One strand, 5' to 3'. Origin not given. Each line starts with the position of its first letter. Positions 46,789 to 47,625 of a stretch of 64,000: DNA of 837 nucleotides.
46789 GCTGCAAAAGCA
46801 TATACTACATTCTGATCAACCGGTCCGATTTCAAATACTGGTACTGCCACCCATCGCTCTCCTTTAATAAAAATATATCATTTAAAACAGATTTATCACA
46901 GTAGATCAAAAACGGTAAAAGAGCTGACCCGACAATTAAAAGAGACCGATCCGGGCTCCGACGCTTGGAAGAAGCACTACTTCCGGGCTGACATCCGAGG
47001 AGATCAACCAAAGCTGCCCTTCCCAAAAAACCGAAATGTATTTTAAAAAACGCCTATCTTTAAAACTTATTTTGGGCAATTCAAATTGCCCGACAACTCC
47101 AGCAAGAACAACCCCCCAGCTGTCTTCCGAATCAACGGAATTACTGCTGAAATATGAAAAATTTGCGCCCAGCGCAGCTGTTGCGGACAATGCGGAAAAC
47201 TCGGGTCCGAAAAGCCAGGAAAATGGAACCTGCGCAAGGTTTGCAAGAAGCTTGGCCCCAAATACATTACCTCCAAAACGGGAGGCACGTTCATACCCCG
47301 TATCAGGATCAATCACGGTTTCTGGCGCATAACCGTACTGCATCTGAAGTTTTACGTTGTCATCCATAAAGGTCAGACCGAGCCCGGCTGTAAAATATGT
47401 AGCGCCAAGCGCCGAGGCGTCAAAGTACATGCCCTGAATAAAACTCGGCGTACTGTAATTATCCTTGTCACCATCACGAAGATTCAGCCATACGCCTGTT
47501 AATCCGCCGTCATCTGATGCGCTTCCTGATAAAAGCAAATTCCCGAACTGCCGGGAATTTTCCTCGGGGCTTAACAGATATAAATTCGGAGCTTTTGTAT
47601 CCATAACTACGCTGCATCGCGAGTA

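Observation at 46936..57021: Tandem giant surface proteins (1809 aa lipoprotein + 1547 aa with beta-barrel-like tail) built from the same Ig-like module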

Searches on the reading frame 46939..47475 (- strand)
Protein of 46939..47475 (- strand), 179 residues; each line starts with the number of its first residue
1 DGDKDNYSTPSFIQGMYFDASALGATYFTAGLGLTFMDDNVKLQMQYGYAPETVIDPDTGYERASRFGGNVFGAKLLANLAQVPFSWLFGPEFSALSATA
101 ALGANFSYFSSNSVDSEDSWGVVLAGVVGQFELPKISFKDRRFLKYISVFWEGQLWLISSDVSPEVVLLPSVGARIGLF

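Call 11: search_protein_families(library=pfam, proteins=[window:46939-47454:-], max_evalue=10)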
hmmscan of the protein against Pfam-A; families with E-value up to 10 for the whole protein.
seq(172 aa): 1 family
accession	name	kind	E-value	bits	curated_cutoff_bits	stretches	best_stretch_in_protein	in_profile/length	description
PF22663.2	Rhv_5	-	0.12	12.6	27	1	17-55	78-120/216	Picornavirus coat protein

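Call 13: find_homologous_proteins(query=window:46939-47475:-, max_evalue=0.001)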
Query seq(179 aa) (179 aa): 11 proteins with E <= 0.001 among 803 candidates.
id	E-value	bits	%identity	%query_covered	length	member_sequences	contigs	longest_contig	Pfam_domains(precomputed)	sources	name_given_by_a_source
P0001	2.8e-95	335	82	100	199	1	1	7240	-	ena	-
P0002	4.1e-38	149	51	100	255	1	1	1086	-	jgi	jgi:hypothetical protein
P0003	6.5e-37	145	45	99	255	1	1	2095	-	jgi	jgi:hypothetical protein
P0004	3.6e-36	143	44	96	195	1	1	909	-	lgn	-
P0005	3.0e-35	140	49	100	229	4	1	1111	-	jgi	jgi:hypothetical protein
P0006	3.9e-35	139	44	99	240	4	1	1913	-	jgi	-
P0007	5.0e-32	129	43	92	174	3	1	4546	-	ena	-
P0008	1.5e-23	102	53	62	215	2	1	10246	-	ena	-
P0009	1.6e-21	95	57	55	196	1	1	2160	-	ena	-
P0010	2.1e-21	95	47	59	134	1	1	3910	-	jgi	jgi:hypothetical protein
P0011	2.6e-17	81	54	50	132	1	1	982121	-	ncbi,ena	-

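Call 15: find_encoding_contigs(protein=P0011, flank=10000, max_places=3)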
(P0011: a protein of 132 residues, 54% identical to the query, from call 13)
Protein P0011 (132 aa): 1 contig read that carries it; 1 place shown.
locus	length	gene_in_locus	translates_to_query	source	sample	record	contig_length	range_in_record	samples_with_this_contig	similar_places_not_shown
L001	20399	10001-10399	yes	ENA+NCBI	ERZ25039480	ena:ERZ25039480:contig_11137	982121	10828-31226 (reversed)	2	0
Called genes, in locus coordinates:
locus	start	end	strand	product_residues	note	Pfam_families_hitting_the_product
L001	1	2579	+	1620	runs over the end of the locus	-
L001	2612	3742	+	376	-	-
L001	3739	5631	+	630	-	PF19077:Big_13 (faint), PF06832:BiPBP_C (faint), PF17957:Big_7 (weak)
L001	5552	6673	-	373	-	-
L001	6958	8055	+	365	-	PF17957:Big_7 (faint)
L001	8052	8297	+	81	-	-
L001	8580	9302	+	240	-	PF17957:Big_7 (weak)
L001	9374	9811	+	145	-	-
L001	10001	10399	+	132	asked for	-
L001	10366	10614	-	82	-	-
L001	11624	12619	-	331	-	PF12704:MacB_PCD, PF02687:FtsX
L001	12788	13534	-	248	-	PF00106:adh_short, PF01370:Epimerase (weak), PF08659:KR, PF13561:adh_short_C2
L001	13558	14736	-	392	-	PF07690:MFS_1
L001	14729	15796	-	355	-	PF00781:DAGK_cat, PF19279:YegS_C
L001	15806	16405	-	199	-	PF01725:Ham1p_like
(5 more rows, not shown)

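Call 20: find_related_loci(query=A2, collection=genome_contigs, flank=10000)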
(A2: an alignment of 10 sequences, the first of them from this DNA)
Query A2 (173 aa) in genome_contigs; peptide patterns used: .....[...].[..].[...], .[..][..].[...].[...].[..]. (x = any residue, [..] = any of these).
174 stretches matched a pattern; 131 encode a relative of the query (tblastn E <= 1e-3); the best 80 are kept; 80 distinct loci.
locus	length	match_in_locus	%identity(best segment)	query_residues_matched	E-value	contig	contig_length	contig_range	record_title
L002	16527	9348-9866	85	1-173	2e-100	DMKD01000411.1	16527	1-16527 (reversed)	MAG TPA_asm: Spirochaeta sp. isolate UBA9216 contig_14136, whole genome shotgun sequence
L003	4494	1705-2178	55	1-173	4e-50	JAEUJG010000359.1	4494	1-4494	MAG: Spirochaetaceae bacterium isolate new MAG-63 k141_4217027, whole genome shotgun sequence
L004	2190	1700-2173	55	1-173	6e-50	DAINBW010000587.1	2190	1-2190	MAG TPA_asm: Spirochaetales bacterium isolate CTOTU26088 NODE_75785_length_2190_cov_4.332084, whole genome shotgun seque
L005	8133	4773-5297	49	1-173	6e-49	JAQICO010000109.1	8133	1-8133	MAG: Spirochaetaceae bacterium isolate GH23 k119_462104, whole genome shotgun sequence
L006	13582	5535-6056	47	1-173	4e-47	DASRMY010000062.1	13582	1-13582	MAG TPA_asm: Treponemataceae bacterium isolate SMAG_U10228 k141_1062408, whole genome shotgun sequence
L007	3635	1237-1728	51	1-173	7e-46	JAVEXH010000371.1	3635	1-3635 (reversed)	MAG: Spirochaetia bacterium isolate BF4_168 NODE_101572_length_3635_cov_4.073261_Biofilm4, whole genome shotgun sequence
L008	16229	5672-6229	45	1-173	6e-46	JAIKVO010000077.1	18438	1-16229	MAG: Treponemataceae bacterium isolate RUI404 k141_15000288_flag=0_multi=34.4826_len=18438, whole genome shotgun sequenc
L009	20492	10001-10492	49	1-173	4e-45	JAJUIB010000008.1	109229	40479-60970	MAG: Spirochaetota bacterium isolate bin79 k141_763315_length_109229_cov_17.0000, whole genome shotgun sequence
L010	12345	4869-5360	47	1-173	2e-44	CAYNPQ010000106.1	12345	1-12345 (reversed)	MAG TPA_asm: uncultured Treponemataceae bacterium isolate SRP220891_co1_303 genome assembly, contig: NODE_9850_length_12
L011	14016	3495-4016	46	1-173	2e-44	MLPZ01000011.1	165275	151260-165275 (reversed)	MAG: Treponema sp. CETP13 contig427, whole genome shotgun sequence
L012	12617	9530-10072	45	1-173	7e-44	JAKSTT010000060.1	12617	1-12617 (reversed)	MAG: Treponemataceae bacterium isolate Horse_feces314 MAG314_60, whole genome shotgun sequence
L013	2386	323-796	48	1-173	2e-43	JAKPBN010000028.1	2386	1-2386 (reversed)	MAG: Spirochaetota bacterium isolate USSF_metabat.37 k201_463901, whole genome shotgun sequence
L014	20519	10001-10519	48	1-173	6e-43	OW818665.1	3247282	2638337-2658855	metagenome genome assembly, chromosome: 1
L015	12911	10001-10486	49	1-173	5e-43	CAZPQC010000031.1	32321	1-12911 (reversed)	MAG TPA_asm: uncultured Spirochaetaceae bacterium isolate binchicken_co34_125 genome assembly, contig: NODE_1986_length_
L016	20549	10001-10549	45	1-173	2e-42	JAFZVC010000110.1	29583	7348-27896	MAG: Spirochaetaceae bacterium isolate RGIG8125 Water_buffalos_Rumen-3__c1772326, whole genome shotgun sequence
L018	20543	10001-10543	45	1-173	3e-42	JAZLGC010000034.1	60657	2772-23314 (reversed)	MAG: Treponemataceae bacterium isolate T1900045000_TA20190062.MAGScoT_cleanbin_000021 SGB_4284_k141_725576, whole genome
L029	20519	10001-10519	44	1-173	2e-41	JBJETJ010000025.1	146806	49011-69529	MAG: Treponema sp. isolate LOHA31_bin.005 NODE_23_length_146806_cov_9.786509, whole genome shotgun sequence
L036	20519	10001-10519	43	1-173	4e-41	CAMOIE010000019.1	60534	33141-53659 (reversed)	MAG: uncultured Treponema sp. isolate SRR873605_bin.103_metaWRAP_v1.3_MAG genome assembly, contig: NODE_479_length_60534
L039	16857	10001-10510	47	1-172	3e-41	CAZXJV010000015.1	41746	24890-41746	MAG TPA_asm: uncultured Treponema sp. isolate SRP241326_co1_322 genome assembly, contig: NODE_1519_length_41746_cov_6.16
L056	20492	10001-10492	45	1-170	6e-40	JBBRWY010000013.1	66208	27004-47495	MAG: Treponematales bacterium isolate La4_metabat2.114 La4_metabat2.114_K_1638241_L_66208_cov_15.0345, whole genome shot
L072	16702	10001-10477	46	1-170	1e-38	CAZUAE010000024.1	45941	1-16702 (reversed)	MAG TPA_asm: uncultured Spirochaetales bacterium isolate binchicken_co8_387 genome assembly, contig: NODE_771_length_459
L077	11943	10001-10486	43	1-173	2e-37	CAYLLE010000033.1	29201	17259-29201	MAG TPA_asm: uncultured Spirochaetales bacterium isolate SRP252850_co1_158 genome assembly, contig: NODE_2732_length_292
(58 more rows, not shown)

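Call 25: predict_structure(alignment_id=A2)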
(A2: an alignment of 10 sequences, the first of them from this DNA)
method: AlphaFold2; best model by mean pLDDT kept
length: 173 residues; sequences in the alignment: 10
mean_pLDDT: 84.5   pTM: 0.74
mean pLDDT of the five models: 84.5, 83.7, 83.5, 82.4, 79.2
residues with pLDDT >= 90: 84; 70-90: 69; 50-70: 16; < 50: 4
segments of 3 or more residues with pLDDT < 50: 1-3
pLDDT, mean of each block of 10 residues (from residue 1): 67 87 92 90 84 79 89 93 92 94 73 75 93 86 90 62 89 87
secondary structure, 60 per line:
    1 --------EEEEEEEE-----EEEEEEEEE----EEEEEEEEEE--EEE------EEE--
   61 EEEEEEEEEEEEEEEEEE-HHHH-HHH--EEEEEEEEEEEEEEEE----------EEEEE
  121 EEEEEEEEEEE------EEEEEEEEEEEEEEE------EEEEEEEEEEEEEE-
elements in order: E9-16 E22-30 E35-44 E47-49 E56-58 E61-78 H80-83 E90-105 E116-131 E138-152 E159-172

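Call 27: search_protein_representatives(alignment_id=A2)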
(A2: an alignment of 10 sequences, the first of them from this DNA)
Query: 10 sequences, 168 profile positions. Proteins with E-value up to 0.001 (for the whole library): 251; up to 1e-10: 234; up to 1e-30: 187. The best 150 are listed.
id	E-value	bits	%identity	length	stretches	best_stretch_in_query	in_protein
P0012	6.7e-75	266.6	-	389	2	1-168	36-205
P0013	2.5e-74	264.8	-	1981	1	1-168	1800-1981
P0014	1.8e-73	262.0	-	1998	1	1-168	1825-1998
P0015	7.1e-73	260.1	-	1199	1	1-168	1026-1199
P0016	8.7e-73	259.8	-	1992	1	1-168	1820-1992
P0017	3.3e-72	257.9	-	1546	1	1-168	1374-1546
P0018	4.4e-70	251.0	-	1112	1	1-168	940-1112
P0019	1.0e-69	249.7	-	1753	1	1-168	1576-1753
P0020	1.5e-68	245.9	-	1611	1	1-168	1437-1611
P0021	1.9e-68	245.6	-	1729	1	1-168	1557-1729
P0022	2.7e-67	241.9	-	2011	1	1-168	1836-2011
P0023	4.8e-67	241.1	-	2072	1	1-168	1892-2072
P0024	7.2e-66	237.2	-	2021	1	1-168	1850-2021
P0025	1.1e-65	236.7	-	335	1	1-168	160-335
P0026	1.2e-65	236.5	-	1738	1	1-168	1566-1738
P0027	6.9e-65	234.1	-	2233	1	1-168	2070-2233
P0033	1.8e-62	226.2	-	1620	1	1-168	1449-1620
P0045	9.7e-60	217.3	-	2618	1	1-168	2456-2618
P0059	1.4e-57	210.3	-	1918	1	1-168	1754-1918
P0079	2.2e-55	203.1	-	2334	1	1-168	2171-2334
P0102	8.5e-54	198.0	-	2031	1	1-168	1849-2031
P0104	1.4e-53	197.3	-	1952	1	1-168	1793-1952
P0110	2.8e-53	196.3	-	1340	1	1-168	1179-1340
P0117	3.6e-52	192.7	-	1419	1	1-168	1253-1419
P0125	6.4e-51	188.6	-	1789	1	1-168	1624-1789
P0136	1.8e-49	183.9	-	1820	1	1-168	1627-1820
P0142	8.0e-49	181.8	-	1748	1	1-168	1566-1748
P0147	2.5e-47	176.9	-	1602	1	1-168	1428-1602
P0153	3.1e-46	173.4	-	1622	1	1-168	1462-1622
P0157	8.9e-46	171.9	-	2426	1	1-168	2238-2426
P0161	1.8e-45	170.9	-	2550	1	1-167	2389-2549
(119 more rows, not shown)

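Call 46: list_cluster_members(proteins=[P0013, P0017, P0019, P0022, P0027, P0033, P0045, P0059, P0079, P0102])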
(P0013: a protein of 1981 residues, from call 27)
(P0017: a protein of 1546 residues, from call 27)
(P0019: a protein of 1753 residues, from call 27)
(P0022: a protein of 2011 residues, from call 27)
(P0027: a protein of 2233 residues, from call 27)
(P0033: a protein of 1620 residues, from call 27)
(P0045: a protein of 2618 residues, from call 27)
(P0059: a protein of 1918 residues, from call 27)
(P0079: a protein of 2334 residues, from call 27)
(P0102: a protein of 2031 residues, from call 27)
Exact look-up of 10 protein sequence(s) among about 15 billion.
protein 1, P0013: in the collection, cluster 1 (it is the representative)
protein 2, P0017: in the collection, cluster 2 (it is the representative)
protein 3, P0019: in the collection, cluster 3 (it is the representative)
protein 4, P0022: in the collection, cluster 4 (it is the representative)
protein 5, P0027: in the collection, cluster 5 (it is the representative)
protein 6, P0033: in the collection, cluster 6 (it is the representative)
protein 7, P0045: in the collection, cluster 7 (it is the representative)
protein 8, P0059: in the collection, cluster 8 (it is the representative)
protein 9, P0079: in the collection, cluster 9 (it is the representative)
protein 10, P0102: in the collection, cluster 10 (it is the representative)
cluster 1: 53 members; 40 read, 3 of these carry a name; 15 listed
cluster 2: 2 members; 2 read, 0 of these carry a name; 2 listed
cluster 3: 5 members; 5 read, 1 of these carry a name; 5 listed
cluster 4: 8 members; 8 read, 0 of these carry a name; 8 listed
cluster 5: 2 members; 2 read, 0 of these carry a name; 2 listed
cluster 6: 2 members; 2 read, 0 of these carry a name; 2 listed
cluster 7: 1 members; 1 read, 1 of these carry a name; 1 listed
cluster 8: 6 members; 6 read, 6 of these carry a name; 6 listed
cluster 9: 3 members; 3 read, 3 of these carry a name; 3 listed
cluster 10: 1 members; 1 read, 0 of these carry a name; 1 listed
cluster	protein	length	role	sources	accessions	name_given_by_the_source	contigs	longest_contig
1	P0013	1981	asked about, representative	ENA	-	-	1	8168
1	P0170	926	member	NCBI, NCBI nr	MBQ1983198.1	MAG: hypothetical protein II232_01050, partial [Spirochaetaceae bacterium] | hypothetical protein [Spirochaetaceae bacterium]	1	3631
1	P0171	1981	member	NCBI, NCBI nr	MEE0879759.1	MAG: Ig-like domain-containing protein [Treponemataceae bacterium] | Ig-like domain-containing protein [Treponemataceae bacterium]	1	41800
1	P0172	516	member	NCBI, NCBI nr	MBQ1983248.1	MAG: neuraminidase, partial [Spirochaetaceae bacterium] | neuraminidase [Spirochaetaceae bacterium]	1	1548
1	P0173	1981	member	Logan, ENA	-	-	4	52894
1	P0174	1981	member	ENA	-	-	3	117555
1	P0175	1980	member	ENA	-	-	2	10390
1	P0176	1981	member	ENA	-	-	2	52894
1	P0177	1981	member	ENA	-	-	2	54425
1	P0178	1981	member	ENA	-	-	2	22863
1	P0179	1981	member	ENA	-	-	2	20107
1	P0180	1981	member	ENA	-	-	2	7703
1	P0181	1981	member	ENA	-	-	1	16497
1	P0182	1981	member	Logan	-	-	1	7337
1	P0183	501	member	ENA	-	-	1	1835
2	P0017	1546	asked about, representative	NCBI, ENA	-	-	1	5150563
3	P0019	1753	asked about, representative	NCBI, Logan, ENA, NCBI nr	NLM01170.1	MAG: hypothetical protein GX220_06935 [Treponema sp.] | hypothetical protein [Treponema sp.]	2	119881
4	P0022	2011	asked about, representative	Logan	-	-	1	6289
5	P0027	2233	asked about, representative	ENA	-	-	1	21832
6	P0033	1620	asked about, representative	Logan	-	-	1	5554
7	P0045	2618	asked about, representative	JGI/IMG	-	hypothetical protein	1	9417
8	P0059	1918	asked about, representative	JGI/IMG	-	hypothetical protein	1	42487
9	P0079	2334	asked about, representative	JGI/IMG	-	hypothetical protein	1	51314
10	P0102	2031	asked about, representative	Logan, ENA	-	-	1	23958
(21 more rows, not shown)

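Call 48: find_encoding_contigs(protein=P0017, flank=2000, max_places=3)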
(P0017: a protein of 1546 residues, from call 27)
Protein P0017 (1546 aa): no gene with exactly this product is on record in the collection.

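Call 60: search_protein_families(library=pfam, proteins=[L018:2399-3181:+, L018:3132-4118:+, L029:3252-4028:+, L029:4015-4989:+, L014:3174-5255:+, L056:3217-5298:+, L039:3057-5261:+, L002:9915-10523:+, L077:10490-11089:+, L009:2321-3304:+], max_evalue=0.001)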
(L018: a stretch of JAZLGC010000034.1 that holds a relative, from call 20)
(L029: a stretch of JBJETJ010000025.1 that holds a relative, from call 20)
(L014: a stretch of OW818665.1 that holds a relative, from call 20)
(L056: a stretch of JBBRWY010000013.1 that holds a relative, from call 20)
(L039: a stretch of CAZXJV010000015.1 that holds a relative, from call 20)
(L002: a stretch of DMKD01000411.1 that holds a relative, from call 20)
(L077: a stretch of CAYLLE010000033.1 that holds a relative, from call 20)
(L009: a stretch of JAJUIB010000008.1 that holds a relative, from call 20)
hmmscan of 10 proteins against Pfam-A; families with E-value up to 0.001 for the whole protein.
L018:2399-3181:+ (260 aa): 7 families
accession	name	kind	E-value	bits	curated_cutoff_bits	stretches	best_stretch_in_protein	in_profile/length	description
PF13614.12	AAA_31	-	2.7e-66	223.3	27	1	15-185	5-177/177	AAA domain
PF01656.29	CbiA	-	3.2e-27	95.4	25.4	1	15-236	2-125/125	CobQ/CobB/MinD/ParA nucleotide binding domain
PF00142.24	Fer4_NifH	-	1.4e-11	44.9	25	1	17-81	5-69/271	4Fe-4S iron sulfur cluster binding proteins, NifH/frxC family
PF09140.17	MipZ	-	2.2e-11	44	20.7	1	15-159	4-133/262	ATPase MipZ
PF06564.18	CBP_BcsQ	-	5.6e-11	42.9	21.3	1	20-254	10-231/234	Cellulose biosynthesis protein BcsQ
PF02374.21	ArsA_ATPase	-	2.5e-08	33.9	24.3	1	13-64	2-53/305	Anion-transporting ATPase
PF10609.15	ParA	-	4.3e-07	30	27.1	1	17-143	9-131/246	NUBPL iron-transfer P-loop NTPase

L018:3132-4118:+ (328 aa): 4 families
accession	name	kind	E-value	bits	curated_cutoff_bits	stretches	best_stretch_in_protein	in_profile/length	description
PF17762.8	HTH_ParB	-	8.4e-36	122.6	22.6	1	158-256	1-99/102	ParB HTH domain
PF02195.25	ParB_N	-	1.4e-30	105.6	26.3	1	67-156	6-95/95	ParB N-terminal domain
PF23552.2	ParB_C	-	3.4e-11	42.8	23.8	1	276-322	1-48/50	ParB dimerisation domain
PF01978.25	TrmB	-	0.00029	21.1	25.6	1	165-202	10-47/68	Sugar-specific transcriptional regulator TrmB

L029:3252-4028:+ (258 aa): 7 families
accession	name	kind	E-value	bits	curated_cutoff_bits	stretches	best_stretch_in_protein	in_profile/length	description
PF13614.12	AAA_31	-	6.2e-62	209.1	27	1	10-182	2-176/177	AAA domain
PF01656.29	CbiA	-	2e-25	89.6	25.4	1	13-234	2-125/125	CobQ/CobB/MinD/ParA nucleotide binding domain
PF06564.18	CBP_BcsQ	-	3.2e-11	43.6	21.3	1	18-252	10-231/234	Cellulose biosynthesis protein BcsQ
PF00142.24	Fer4_NifH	-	1.6e-10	41.3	25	1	15-83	5-73/271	4Fe-4S iron sulfur cluster binding proteins, NifH/frxC family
PF09140.17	MipZ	-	4.8e-10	39.6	20.7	1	100-164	75-140/262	ATPase MipZ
PF10609.15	ParA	-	1.3e-08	35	27.1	1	11-254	5-245/246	NUBPL iron-transfer P-loop NTPase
PF02374.21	ArsA_ATPase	-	1.2e-06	28.4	24.3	1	11-54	2-45/305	Anion-transporting ATPase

L029:4015-4989:+ (324 aa): 5 families
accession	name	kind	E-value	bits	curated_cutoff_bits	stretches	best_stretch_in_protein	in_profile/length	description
PF17762.8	HTH_ParB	-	3.4e-37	127.1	22.6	1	156-256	1-101/102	ParB HTH domain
PF02195.25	ParB_N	-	2.1e-28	98.6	26.3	1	67-154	8-95/95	ParB N-terminal domain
PF23552.2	ParB_C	-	1.4e-08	34.5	23.8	1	274-319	1-47/50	ParB dimerisation domain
PF01978.25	TrmB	-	2.1e-05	24.7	25.6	1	163-199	10-46/68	Sugar-specific transcriptional regulator TrmB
PF01381.28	HTH_3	-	0.0007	20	23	0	169-194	3-28/55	Helix-turn-helix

L014:3174-5255:+ (693 aa): 2 families
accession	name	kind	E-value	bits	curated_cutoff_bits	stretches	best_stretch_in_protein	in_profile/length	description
PF07695.17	7TMR-DISM_7TM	-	2.1e-23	83.8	29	1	210-407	2-202/205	7TM diverse intracellular signalling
PF00211.25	Guanylate_cyc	-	1.7e-11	44.5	21.9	1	462-613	9-161/183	Adenylate and Guanylate cyclase catalytic domain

L056:3217-5298:+ (693 aa): 2 families
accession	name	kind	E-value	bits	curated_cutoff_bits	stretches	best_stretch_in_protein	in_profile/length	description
PF07695.17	7TMR-DISM_7TM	-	3e-19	70.2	29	1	210-407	2-202/205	7TM diverse intracellular signalling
PF00211.25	Guanylate_cyc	-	7.8e-10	39.1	21.9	1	461-608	8-156/183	Adenylate and Guanylate cyclase catalytic domain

L039:3057-5261:+ (734 aa): 2 families
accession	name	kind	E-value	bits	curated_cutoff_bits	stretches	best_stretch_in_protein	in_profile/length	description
PF07695.17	7TMR-DISM_7TM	-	3.2e-20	73.4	29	1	252-450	3-204/205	7TM diverse intracellular signalling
PF00211.25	Guanylate_cyc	-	3.2e-10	40.4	21.9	1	502-664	8-170/183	Adenylate and Guanylate cyclase catalytic domain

L002:9915-10523:+ (202 aa): 0 families

L077:10490-11089:+ (199 aa): 1 family
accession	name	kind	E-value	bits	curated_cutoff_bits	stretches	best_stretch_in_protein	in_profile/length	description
PF01121.26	CoaE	-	1.4e-29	103.5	27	1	5-159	1-160/180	Dephospho-CoA kinase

L009:2321-3304:+ (327 aa): 1 family
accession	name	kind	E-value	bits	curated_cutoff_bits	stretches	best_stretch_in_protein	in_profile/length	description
PF10023.15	Aminopep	-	2.3e-18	67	25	1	35-322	9-305/322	Putative aminopeptidase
